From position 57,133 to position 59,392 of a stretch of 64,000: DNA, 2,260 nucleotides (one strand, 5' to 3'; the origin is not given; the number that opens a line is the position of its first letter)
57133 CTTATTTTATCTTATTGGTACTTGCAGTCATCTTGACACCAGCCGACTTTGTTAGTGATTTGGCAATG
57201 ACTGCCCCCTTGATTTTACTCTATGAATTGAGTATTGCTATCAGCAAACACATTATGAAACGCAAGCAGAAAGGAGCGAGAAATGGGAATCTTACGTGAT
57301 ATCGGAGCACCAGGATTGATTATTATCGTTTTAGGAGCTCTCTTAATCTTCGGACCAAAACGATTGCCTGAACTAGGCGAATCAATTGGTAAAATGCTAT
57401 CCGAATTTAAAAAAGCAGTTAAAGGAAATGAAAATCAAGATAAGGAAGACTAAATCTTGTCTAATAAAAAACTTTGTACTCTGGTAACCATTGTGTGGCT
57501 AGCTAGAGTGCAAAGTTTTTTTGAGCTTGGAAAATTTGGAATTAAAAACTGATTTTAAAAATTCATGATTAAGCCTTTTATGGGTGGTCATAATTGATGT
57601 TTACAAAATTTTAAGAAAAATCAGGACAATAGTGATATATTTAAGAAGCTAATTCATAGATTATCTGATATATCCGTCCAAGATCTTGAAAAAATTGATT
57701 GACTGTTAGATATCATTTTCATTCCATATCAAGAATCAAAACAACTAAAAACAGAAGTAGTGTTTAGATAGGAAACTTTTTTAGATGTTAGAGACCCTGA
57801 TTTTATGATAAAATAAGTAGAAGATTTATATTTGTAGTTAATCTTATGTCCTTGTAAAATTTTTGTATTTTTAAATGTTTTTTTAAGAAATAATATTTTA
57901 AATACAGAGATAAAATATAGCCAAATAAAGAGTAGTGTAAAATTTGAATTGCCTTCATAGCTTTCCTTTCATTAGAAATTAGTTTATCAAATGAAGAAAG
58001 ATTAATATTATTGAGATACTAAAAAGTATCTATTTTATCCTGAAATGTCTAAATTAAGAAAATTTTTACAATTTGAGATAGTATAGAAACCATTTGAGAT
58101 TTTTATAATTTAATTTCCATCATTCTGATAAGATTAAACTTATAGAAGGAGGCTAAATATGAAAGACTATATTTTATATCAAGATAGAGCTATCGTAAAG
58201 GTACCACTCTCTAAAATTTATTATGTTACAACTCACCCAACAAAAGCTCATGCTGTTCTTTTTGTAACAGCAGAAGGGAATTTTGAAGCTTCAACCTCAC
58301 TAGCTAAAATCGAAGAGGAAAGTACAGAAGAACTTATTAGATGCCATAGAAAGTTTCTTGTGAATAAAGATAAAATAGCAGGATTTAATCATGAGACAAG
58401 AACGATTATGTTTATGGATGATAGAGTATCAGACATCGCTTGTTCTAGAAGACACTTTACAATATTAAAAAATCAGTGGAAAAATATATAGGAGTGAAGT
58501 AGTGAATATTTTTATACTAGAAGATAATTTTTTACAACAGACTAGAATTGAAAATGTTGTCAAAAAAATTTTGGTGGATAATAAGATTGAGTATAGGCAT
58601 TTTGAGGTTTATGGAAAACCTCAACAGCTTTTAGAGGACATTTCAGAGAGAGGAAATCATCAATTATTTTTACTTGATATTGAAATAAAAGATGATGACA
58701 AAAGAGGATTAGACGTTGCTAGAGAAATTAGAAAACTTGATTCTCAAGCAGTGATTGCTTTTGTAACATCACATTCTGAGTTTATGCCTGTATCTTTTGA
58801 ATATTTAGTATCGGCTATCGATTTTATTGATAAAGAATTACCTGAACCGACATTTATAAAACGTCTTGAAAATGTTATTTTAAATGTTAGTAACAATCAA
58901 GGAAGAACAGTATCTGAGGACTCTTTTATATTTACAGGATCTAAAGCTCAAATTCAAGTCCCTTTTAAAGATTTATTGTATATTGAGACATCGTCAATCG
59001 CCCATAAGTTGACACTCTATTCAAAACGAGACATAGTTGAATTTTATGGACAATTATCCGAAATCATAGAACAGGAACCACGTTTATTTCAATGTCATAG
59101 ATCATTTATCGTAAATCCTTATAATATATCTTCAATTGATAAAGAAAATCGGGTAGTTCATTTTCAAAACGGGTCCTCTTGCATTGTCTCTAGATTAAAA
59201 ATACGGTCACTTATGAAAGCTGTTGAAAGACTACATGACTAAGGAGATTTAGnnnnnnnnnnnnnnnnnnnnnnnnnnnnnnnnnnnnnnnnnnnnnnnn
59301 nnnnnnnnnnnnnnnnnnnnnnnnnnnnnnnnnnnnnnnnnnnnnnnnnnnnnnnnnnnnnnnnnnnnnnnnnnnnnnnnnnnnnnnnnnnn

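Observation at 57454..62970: Orphan blp-like LytTR quorum-sensing / bacteriocin islet between tatA and rpmE2, with no intact pheromone gene and no C39 exporter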

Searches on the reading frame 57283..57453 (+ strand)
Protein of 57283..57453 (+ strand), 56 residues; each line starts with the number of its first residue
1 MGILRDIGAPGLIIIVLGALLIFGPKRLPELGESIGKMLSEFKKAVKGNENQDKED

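Call 42: find_encoding_contigs(protein=window:57283-57453:+, flank=10000, max_places=10)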
Protein window:57283-57453:+ (56 aa): 20 contigs read that carry it; 10 places shown.
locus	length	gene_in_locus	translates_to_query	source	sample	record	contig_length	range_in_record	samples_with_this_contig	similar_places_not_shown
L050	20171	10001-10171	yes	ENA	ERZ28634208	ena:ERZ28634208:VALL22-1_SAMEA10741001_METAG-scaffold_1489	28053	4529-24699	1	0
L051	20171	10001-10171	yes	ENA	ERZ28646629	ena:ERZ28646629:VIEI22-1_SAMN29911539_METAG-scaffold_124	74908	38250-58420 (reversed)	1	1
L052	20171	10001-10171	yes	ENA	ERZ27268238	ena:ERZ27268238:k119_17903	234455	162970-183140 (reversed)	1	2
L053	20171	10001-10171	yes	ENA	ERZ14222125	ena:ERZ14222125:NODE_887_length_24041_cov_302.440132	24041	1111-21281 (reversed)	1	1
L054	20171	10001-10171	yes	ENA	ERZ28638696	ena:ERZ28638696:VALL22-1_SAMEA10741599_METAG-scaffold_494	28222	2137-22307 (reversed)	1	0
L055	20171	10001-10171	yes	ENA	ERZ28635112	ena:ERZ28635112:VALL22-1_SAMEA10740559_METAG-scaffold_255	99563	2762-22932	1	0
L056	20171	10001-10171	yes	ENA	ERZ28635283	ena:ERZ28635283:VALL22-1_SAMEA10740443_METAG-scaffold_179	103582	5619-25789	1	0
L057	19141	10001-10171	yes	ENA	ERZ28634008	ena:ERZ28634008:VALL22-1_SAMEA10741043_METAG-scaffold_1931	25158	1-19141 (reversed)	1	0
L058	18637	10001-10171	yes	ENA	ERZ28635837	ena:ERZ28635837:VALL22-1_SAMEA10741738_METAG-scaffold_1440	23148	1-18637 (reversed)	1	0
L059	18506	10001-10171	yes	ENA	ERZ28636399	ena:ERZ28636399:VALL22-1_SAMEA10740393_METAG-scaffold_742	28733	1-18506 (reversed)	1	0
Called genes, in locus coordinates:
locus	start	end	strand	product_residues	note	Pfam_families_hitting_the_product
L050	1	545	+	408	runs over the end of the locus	PF00155:Aminotran_1_2, PF00266:Aminotran_5, PF01053:Cys_Met_Meta_PP (weak)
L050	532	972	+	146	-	PF01592:NifU_N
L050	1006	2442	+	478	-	PF19295:SufBD_N, PF01458:SUFBD_core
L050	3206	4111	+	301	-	PF00230:MIP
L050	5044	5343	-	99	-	PF02575:YbaB_DNA_bd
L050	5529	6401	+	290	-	PF09375:Peptidase_M75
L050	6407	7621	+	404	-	PF04261:Dyp_perox_N, PF20628:Dyp_perox_C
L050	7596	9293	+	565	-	PF03239:FTR1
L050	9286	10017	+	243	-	PF00902:TatC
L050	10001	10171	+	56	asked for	PF02416:TatA_B_E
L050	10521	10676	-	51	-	-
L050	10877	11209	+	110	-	PF04397:LytTR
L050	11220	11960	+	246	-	PF00072:Response_reg, PF04397:LytTR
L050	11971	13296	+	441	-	PF02518:HATPase_c (faint), PF14501:HATPase_c_5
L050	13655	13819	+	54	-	PF10439:Bacteriocin_IIc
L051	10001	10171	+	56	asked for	PF02416:TatA_B_E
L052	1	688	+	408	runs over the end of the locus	PF00155:Aminotran_1_2, PF00266:Aminotran_5, PF01053:Cys_Met_Meta_PP (weak)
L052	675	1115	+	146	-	PF01592:NifU_N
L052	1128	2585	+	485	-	PF19295:SufBD_N, PF01458:SUFBD_core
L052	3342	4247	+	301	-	PF00230:MIP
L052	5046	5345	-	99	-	PF02575:YbaB_DNA_bd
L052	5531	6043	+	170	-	PF09375:Peptidase_M75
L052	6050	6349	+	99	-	PF09375:Peptidase_M75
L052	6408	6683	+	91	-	-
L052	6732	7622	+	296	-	PF04261:Dyp_perox_N, PF20628:Dyp_perox_C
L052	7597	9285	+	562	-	PF03239:FTR1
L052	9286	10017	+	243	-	PF00902:TatC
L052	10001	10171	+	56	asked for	PF02416:TatA_B_E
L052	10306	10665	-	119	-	PF05016:ParE_toxin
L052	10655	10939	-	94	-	PF04221:RelB (weak)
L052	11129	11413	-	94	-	PF01197:Ribosomal_L31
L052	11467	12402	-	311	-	PF01368:DHH, PF02272:DHHA1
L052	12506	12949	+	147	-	PF12724:Flavodoxin_5 (faint), PF00258:Flavodoxin_1, PF07972:Flavodoxin_NdrI (weak)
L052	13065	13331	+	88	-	PF01817:CM_2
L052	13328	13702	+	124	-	PF02537:CRCB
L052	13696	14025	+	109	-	PF02537:CRCB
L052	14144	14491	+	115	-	PF01245:Ribosomal_L19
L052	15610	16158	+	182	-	-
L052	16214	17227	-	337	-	PF10282:Lactonase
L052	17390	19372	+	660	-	PF00496:SBP_bac_5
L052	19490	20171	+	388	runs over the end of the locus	PF01594:AI-2E_transport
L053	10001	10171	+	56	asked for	PF02416:TatA_B_E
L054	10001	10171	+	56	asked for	PF02416:TatA_B_E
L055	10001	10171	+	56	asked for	PF02416:TatA_B_E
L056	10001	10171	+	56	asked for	PF02416:TatA_B_E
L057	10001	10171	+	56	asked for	PF02416:TatA_B_E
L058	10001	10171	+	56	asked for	PF02416:TatA_B_E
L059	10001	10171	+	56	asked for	PF02416:TatA_B_E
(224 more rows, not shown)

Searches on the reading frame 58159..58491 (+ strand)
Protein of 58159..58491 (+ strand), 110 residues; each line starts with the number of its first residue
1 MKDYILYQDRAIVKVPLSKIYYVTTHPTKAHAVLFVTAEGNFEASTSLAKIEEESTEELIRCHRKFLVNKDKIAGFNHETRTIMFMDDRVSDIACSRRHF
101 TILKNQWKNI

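Call 3: search_protein_families(library=pfam, proteins=[window:58159-58491:+], max_evalue=0.1)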
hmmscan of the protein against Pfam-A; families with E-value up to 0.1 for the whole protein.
window:58159-58491:+ (110 aa): 1 family
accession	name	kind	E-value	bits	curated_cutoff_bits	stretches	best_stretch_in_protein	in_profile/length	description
PF04397.21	LytTR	-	2.1e-16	60.4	22.6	1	11-107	2-97/98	LytTr DNA-binding domain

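Call 6: search_protein_families(library=ncbifam, proteins=[window:58159-58491:+], max_evalue=0.1)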
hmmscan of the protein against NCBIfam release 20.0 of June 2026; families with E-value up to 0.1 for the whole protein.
window:58159-58491:+ (110 aa): 3 families
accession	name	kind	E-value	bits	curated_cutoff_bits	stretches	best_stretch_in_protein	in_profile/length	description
NF008677.0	PRK11697.1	equivalog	4.2e-08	32.8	246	1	11-106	143-234/238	two-component system response regulator BtsR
NF046049.1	quorum_RR_AgrA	equivalog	0.0062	16.1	400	1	28-90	166-227/238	quorum-sensing response regulator AgrA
NF010684.1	PRK14084.1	equivalog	0.039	13.7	375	1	35-78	178-222/254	response regulator transcription factor LytR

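Call 41: search_solved_structures(query=window:58159-58491:+, max_evalue=0.01)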
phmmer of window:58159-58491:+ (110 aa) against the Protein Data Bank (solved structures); distinct sequences matched with E-value up to 0.01: 1.
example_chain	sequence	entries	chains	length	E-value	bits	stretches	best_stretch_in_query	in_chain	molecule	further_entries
3d6w_A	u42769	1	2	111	0.0065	19.8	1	13-86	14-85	Methyl-accepting/DNA response regulator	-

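Call 59: find_homologous_proteins(query=window:58159-58491:+, max_evalue=0.00001)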
Query window:58159-58491:+ (110 aa): 19 proteins with E <= 0.00001 among 22 candidates.
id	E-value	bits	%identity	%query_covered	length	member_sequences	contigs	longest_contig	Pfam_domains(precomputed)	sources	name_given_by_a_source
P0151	4.1e-65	234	98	100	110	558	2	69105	PF04397.22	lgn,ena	-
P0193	8.1e-65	233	96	100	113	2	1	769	PF04397.22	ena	-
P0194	1.3e-63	229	95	100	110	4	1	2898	PF04397.22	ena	-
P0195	8.0e-61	220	95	100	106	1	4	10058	PF04397.22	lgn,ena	-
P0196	3.5e-59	215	88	100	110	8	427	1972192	PF04397.22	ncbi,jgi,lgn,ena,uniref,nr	ncbi:LytTR family transcriptional regulator DNA-binding domain-containing protein [Streptococcus sp.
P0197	8.0e-59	214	88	100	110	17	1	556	PF04397.22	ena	-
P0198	1.1e-55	204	80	100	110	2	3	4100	PF04397.22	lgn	-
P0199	3.8e-54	199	86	100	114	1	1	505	PF04397.22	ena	-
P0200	2.2e-51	190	74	100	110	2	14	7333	PF04397.22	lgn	-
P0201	1.5e-50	187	89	88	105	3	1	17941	PF04397.22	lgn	-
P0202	7.0e-44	166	67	97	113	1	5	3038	PF04397.22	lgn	-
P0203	6.6e-40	153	65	99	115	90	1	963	PF04397.22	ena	-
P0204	5.2e-38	147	61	99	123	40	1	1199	PF04397.22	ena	-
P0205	3.4e-37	144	95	66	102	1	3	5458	PF04397.22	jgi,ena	-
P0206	6.0e-37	144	68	89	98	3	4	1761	PF04397.22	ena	-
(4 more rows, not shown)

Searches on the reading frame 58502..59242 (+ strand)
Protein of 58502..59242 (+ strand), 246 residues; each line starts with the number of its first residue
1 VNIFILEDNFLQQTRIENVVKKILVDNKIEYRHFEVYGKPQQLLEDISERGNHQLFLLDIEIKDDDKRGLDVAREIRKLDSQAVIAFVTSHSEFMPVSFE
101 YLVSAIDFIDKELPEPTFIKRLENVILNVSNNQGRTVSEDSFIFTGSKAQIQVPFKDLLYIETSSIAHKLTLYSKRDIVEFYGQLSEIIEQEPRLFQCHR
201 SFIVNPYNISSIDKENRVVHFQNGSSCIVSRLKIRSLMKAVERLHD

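Call 3: search_protein_families(library=pfam, proteins=[window:58502-59242:+], max_evalue=0.1)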
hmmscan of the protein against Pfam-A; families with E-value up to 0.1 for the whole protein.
window:58502-59242:+ (246 aa): 2 families
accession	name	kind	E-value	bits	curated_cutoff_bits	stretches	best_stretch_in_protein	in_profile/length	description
PF04397.21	LytTR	-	2.2e-20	73.1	22.6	1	150-241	3-97/98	LytTr DNA-binding domain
PF00072.30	Response_reg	-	1.4e-07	32.1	30.2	1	3-122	1-110/111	Response regulator receiver domain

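Call 6: search_protein_families(library=ncbifam, proteins=[window:58502-59242:+], max_evalue=0.1)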
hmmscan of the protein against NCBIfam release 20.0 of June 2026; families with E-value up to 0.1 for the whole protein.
window:58502-59242:+ (246 aa): 12 families
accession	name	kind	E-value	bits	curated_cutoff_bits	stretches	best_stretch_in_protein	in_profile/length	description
NF046049.1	quorum_RR_AgrA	equivalog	2.3e-36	125.5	400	1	1-234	1-235/238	quorum-sensing response regulator AgrA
NF008677.0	PRK11697.1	equivalog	7.5e-08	32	246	1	33-240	26-234/238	two-component system response regulator BtsR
NF010684.1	PRK14084.1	equivalog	1.7e-07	31.2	375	1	51-134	45-124/254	response regulator transcription factor LytR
NF051850.1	RespRegRprY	equivalog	6.6e-05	22.4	370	1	50-136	46-130/234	response regulator transcription factor RprY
TIGR03787.1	marine_sort_RR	equivalog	0.00076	19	335.7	1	37-147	30-138/227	proteobacterial dedicated sortase system response regulator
NF040534.1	resp_reg_YycF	equivalog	0.001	18.4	340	1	41-128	34-117/231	response regulator YycF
NF007005.1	PRK09468.1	equivalog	0.0017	17.8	331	1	14-146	13-139/237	osmolarity response regulator transcription factor OmpR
NF051870.1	NAssimRespRegNtrX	equivalog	0.0021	17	600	1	14-114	11-107/452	nitrogen assimilation response regulator NtrX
NF040749.1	tetrathio_RR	equivalog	0.0023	17.7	290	1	52-132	43-121/191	tetrathionate respiration response regulator TtrR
NF006900.1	PRK09390.1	equivalog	0.003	17.1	255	1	35-133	32-127/203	response regulator FixJ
NF006623.1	PRK09191.1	subfamily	0.02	14.7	240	1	3-93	140-221/258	PhyR family response regulator anti-anti-sigma factor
NF041946.1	LuxO_transreg_Vib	equivalog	0.041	12.7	800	1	35-111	24-97/463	quorum-sensing sigma-54 dependent transcriptional regulator LuxO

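Call 40: search_solved_structures(query=window:58502-59242:+, max_evalue=0.001, show_alignments=1)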
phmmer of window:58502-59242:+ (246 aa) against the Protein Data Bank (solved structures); distinct sequences matched with E-value up to 0.001: 6.
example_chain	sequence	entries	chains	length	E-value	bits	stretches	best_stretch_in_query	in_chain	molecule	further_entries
4cbv_A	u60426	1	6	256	3.9e-40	140.9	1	1-243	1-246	COME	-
4mld_A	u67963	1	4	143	2.2e-19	73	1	1-127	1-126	Response regulator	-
4ml3_A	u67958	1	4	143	5.7e-19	71.6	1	1-127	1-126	Response regulator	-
4xqq_A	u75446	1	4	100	6.2e-18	68.2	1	150-234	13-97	Accessory gene regulator A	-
4xqj_A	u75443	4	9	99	6.4e-18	68.2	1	150-234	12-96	Accessory gene regulator A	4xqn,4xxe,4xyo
3bs1_A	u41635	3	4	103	6.4e-18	68.2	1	147-234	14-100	Accessory gene regulator protein A | Accessory gene regulator A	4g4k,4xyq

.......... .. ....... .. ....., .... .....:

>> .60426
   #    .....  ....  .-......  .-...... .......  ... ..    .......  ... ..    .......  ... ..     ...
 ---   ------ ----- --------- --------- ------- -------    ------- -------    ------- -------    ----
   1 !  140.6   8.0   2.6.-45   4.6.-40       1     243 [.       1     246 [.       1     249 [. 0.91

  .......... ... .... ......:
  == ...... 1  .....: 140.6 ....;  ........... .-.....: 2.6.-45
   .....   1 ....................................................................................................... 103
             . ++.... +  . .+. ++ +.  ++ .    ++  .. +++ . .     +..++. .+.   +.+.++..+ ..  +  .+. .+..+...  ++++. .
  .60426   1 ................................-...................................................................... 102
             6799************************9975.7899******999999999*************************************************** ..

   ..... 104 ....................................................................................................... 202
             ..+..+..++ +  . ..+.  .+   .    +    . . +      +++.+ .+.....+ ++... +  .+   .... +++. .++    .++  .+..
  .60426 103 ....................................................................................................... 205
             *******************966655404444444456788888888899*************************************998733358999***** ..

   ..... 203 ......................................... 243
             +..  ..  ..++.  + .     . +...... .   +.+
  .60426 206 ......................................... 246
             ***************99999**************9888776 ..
